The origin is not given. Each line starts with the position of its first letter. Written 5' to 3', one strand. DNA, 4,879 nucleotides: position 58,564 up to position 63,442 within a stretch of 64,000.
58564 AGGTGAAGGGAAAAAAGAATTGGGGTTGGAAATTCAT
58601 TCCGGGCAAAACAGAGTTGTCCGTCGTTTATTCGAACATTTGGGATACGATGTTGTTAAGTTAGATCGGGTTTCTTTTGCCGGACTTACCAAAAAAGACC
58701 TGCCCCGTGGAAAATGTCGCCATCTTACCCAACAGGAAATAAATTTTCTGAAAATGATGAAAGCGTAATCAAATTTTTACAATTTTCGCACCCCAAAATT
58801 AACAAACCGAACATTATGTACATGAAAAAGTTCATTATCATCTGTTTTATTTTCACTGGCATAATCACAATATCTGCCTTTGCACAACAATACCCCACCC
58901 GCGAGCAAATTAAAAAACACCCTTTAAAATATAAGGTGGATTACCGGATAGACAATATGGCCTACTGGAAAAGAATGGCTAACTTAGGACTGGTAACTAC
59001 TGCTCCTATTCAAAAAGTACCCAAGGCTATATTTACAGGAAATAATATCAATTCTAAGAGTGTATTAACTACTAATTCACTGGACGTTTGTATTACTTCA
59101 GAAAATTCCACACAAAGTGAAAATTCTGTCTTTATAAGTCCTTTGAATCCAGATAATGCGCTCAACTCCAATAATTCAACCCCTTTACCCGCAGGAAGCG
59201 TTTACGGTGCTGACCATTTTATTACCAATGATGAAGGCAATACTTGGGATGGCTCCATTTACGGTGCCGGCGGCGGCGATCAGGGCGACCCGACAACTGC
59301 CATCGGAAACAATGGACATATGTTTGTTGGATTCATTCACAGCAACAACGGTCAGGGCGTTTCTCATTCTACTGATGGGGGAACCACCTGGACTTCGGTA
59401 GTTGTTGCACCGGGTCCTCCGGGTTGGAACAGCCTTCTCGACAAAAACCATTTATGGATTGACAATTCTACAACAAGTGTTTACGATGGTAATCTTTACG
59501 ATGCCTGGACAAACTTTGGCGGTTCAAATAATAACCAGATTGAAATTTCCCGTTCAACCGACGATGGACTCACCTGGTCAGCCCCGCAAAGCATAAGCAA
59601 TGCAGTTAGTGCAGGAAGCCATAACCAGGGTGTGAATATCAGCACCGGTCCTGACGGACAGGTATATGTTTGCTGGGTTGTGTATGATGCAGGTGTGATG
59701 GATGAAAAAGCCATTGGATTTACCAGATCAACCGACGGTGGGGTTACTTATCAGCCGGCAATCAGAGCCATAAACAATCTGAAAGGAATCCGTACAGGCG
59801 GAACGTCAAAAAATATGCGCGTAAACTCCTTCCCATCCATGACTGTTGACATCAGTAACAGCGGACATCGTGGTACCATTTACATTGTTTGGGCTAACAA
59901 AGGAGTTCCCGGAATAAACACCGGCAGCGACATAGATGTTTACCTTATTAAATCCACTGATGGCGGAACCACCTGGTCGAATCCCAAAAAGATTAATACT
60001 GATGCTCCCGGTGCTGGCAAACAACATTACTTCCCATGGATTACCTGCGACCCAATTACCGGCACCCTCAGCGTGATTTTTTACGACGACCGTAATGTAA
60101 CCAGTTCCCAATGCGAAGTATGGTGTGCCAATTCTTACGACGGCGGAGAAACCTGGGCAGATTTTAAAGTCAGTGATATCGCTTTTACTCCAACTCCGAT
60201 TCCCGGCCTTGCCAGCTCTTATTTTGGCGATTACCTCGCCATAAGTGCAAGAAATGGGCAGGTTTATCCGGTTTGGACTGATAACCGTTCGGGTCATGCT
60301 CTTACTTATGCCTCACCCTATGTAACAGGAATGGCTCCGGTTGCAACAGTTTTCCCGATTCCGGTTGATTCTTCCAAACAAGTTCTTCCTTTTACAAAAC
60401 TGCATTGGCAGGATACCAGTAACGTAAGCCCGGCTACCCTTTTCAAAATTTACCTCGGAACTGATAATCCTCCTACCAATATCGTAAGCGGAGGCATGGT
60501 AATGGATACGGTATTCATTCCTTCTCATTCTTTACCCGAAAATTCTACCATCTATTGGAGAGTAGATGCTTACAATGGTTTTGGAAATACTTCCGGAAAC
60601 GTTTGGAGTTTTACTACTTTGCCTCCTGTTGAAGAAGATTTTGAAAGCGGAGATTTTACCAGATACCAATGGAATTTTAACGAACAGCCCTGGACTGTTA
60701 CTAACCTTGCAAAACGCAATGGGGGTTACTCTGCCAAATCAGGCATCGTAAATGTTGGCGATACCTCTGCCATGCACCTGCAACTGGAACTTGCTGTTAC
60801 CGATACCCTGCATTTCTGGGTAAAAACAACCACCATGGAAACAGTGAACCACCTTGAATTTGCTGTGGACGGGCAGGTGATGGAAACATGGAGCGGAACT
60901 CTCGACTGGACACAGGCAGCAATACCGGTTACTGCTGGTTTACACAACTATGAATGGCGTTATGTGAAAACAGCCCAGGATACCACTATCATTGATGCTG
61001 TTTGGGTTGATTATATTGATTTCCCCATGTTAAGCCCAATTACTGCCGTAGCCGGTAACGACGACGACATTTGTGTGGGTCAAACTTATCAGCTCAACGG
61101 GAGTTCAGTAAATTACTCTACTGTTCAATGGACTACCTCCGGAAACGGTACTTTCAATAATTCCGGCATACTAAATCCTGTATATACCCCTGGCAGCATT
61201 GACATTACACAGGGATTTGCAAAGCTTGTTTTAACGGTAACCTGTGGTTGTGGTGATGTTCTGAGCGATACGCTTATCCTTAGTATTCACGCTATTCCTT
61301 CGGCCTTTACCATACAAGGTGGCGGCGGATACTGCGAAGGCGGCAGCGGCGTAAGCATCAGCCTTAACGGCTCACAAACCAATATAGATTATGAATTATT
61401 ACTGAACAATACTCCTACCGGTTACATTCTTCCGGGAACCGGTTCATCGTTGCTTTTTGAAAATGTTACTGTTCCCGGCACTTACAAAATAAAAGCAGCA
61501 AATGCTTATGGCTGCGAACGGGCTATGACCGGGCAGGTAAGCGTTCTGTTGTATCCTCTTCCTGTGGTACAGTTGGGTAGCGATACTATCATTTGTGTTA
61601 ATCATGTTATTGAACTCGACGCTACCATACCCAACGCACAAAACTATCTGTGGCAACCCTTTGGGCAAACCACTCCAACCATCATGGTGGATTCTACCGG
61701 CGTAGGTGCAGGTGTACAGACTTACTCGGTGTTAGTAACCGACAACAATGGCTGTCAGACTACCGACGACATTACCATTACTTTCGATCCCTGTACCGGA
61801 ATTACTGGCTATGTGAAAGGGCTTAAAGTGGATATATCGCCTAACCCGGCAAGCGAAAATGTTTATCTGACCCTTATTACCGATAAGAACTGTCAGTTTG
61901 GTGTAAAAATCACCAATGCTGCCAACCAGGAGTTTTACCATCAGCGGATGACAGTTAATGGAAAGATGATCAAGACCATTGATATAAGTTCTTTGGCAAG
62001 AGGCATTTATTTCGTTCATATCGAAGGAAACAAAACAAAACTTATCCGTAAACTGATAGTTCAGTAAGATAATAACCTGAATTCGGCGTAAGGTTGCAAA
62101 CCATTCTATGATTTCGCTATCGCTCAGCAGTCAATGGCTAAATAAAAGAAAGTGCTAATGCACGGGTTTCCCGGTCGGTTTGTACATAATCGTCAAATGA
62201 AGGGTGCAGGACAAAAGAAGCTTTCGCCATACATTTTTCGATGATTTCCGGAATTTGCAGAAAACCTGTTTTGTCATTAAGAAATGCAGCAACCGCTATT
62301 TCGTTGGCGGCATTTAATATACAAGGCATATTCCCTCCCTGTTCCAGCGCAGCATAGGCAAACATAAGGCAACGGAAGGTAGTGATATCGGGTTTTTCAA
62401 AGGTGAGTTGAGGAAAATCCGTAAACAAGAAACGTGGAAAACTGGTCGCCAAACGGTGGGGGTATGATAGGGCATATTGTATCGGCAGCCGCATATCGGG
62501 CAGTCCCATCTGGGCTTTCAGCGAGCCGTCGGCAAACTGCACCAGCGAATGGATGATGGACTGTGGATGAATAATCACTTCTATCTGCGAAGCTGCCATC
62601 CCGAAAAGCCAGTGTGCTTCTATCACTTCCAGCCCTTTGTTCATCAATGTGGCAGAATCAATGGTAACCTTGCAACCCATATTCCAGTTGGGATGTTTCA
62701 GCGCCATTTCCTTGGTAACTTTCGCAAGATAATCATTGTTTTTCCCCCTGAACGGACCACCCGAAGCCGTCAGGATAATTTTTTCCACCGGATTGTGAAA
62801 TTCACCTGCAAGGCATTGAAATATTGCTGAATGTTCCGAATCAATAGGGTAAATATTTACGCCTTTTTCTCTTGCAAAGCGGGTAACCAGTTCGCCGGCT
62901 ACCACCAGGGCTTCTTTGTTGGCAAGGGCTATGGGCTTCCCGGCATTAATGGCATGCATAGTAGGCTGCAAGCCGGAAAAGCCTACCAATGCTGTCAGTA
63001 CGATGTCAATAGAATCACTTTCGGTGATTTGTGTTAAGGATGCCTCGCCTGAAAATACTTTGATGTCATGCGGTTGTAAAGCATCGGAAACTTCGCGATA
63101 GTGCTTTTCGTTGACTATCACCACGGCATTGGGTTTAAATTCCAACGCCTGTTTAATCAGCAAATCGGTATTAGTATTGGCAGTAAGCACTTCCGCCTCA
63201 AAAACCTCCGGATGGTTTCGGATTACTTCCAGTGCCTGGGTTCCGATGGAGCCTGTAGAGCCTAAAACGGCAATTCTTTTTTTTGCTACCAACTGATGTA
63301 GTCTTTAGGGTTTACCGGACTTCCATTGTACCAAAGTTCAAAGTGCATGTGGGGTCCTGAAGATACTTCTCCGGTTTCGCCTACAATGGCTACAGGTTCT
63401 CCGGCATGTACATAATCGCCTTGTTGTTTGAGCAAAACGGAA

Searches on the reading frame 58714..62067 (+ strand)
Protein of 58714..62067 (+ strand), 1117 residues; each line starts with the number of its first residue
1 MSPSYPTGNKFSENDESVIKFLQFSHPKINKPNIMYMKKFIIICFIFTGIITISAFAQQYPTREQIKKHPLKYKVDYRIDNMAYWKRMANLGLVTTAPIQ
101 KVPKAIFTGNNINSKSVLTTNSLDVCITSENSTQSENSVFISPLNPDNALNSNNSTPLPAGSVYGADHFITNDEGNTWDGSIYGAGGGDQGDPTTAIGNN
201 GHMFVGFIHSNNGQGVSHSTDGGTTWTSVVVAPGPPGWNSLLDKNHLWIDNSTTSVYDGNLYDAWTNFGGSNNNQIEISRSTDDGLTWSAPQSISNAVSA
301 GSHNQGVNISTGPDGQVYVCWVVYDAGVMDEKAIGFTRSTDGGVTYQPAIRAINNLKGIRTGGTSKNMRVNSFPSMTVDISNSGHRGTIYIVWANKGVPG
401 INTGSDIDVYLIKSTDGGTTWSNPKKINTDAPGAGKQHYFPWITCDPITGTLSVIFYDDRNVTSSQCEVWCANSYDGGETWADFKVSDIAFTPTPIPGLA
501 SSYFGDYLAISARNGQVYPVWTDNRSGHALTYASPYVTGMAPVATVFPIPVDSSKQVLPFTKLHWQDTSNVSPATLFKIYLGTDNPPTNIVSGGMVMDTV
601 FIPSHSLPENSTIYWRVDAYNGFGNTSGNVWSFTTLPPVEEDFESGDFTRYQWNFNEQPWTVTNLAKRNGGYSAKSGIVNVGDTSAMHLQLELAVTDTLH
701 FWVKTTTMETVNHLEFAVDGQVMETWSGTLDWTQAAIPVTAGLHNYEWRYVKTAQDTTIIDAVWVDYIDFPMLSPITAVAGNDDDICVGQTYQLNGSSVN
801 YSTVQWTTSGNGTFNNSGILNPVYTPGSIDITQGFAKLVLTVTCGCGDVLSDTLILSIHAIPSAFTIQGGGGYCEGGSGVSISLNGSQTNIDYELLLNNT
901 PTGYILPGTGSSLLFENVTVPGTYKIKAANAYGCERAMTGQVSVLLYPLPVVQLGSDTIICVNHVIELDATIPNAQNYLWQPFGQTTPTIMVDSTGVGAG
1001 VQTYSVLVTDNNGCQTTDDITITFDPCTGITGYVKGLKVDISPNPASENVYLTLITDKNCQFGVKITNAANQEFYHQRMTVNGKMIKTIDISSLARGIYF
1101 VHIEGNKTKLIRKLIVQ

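Call 23: search_protein_families(library=pfam, proteins=[window:58714-62067:+], max_evalue=0.0001)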
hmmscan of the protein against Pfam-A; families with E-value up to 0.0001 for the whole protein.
window:58714-62067:+ (1117 aa): 3 families
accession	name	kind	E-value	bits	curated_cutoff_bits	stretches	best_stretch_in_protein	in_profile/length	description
PF13088.12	BNR_2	-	8.5e-13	48.7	31.4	0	405-484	16-97/277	BNR repeat-like domain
PF18962.6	Por_Secre_tail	-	1.8e-10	41.4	27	1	1041-1116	1-75/75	Secretion system C-terminal sorting domain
PF19081.6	Ig_7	-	4.8e-05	24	27.3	0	862-948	1-84/84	Ig-like domain CHU_C associated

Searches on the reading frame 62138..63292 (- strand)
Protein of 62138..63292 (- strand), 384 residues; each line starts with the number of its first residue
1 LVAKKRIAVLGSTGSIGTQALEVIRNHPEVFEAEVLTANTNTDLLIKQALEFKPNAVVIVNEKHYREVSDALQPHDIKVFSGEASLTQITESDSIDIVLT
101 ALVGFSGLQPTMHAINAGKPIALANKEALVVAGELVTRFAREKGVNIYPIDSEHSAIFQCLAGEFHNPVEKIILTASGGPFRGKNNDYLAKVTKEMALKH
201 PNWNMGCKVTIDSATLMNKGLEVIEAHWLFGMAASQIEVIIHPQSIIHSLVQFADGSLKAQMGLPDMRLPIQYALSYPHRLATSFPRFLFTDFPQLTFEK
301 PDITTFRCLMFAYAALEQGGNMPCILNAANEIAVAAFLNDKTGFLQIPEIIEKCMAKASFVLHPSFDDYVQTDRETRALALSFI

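Call 23: search_protein_families(library=pfam, proteins=[window:62138-63292:-], max_evalue=0.0001)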
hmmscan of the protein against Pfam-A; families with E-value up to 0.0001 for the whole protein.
window:62138-63292:- (384 aa): 3 families
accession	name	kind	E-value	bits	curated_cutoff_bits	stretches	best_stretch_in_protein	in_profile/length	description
PF02670.22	DXP_reductoisom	-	1.3e-43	149.2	21.7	1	7-133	1-129/129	1-deoxy-D-xylulose 5-phosphate reductoisomerase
PF13288.12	DXPR_C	-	2.1e-41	141.2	27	1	262-378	1-114/115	DXP reductoisomerase C-terminal domain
PF08436.17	DXP_redisom_C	-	1.1e-40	138.1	26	1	147-230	1-84/84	1-deoxy-D-xylulose 5-phosphate reductoisomerase C-terminal domain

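Call 52: find_encoding_contigs(protein=window:62138-63292:-, flank=10000, max_places=2)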
Protein window:62138-63292:- (384 aa): 3 contigs read that carry it; 2 places shown.
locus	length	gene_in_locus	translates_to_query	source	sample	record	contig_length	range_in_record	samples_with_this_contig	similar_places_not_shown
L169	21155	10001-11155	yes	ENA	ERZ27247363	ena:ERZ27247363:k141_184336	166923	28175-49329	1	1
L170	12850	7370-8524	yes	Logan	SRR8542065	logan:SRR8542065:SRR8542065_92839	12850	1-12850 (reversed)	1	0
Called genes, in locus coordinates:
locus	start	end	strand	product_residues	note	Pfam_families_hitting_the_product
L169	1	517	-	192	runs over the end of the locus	PF14415:DUF4424 (faint)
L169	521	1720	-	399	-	-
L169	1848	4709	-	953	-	PF18962:Por_Secre_tail (weak)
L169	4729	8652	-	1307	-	PF18962:Por_Secre_tail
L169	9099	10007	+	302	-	PF01551:Peptidase_M23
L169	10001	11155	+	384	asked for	PF02670:DXP_reductoisom, PF08436:DXP_redisom_C, PF13288:DXPR_C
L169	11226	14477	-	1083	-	PF13088:BNR_2 (faint), PF18962:Por_Secre_tail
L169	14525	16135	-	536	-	PF22421:SYY_C-terminal (weak), PF01479:S4, PF00849:PseudoU_synth_2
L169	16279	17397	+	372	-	PF09413:DUF2007 (weak), PF00582:Usp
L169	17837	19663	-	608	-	PF07719:TPR_2 (faint), PF13174:TPR_6 (faint), PF13424:TPR_12 (faint), PF13428:TPR_14 (faint), PF13432:TPR_16 (faint), PF14559:TPR_19 (faint), PF25062:ARM_TT21_N (weak)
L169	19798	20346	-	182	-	PF03938:OmpH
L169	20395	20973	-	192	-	PF03938:OmpH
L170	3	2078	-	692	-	?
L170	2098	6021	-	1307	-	PF18962:Por_Secre_tail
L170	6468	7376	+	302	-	PF01551:Peptidase_M23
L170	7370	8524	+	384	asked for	PF02670:DXP_reductoisom, PF08436:DXP_redisom_C, PF13288:DXPR_C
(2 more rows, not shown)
